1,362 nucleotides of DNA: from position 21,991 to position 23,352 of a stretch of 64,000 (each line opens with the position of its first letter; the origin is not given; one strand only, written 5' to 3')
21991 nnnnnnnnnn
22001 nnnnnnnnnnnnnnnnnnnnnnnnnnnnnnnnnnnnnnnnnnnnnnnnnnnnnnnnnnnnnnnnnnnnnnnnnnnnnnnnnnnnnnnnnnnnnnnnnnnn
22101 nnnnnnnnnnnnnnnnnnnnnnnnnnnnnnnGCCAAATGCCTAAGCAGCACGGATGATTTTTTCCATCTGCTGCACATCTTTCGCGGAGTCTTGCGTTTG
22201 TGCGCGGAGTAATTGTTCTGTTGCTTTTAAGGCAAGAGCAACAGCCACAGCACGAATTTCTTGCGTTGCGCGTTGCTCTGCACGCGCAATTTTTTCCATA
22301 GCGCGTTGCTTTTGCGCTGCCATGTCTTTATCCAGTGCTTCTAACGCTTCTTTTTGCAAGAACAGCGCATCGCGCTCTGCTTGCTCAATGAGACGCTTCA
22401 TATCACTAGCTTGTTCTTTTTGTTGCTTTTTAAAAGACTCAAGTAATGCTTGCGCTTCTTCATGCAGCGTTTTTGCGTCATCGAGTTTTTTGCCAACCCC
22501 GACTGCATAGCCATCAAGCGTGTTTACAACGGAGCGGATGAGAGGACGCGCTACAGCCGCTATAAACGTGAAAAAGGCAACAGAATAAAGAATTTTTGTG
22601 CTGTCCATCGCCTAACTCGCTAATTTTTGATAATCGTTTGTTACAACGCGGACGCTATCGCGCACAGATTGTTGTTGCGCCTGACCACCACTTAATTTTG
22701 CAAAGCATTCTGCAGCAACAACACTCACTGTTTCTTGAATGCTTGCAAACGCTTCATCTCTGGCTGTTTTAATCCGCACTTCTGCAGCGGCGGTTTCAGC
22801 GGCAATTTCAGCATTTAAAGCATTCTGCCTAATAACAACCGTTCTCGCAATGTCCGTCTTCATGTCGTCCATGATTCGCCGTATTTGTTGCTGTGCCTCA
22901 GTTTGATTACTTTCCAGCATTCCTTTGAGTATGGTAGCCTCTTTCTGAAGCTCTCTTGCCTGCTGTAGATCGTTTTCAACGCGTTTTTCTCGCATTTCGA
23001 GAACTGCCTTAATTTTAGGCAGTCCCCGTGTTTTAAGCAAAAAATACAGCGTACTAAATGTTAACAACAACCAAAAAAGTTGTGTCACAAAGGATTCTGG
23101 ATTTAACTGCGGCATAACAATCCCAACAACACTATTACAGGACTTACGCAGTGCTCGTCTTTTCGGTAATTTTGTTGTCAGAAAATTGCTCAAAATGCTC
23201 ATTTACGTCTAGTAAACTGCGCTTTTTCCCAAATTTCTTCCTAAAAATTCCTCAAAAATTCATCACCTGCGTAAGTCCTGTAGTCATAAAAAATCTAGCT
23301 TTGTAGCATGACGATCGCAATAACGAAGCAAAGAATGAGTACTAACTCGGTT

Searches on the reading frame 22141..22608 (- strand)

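Call 69: search_protein_families(library=pfam, proteins=[window:22141-22608:-], max_evalue=0.0001)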
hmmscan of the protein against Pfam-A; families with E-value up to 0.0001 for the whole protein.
window:22141-22608:- (155 aa): 1 family
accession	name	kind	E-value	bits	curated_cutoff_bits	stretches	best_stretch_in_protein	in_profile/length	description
PF00430.23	ATP-synt_B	-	4.4e-12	46.7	28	1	9-134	6-131/132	ATP synthase B/B' CF(0)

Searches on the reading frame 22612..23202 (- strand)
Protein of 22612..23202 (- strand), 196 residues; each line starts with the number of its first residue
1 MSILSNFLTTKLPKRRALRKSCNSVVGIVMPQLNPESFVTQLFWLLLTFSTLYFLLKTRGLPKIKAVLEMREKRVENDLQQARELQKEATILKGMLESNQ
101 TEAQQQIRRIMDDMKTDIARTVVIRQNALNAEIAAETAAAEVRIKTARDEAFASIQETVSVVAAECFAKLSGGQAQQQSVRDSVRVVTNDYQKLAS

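Call 69: search_protein_families(library=pfam, proteins=[window:22612-23202:-], max_evalue=0.0001)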
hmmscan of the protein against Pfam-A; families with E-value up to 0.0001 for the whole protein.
window:22612-23202:- (196 aa): 2 families
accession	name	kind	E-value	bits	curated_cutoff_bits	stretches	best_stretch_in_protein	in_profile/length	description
PF00430.23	ATP-synt_B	-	5.7e-13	49.5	28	1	42-165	2-125/132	ATP synthase B/B' CF(0)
PF02326.20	YMF19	-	2.1e-12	48.2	22.6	1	31-89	1-60/84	Plant ATP synthase F0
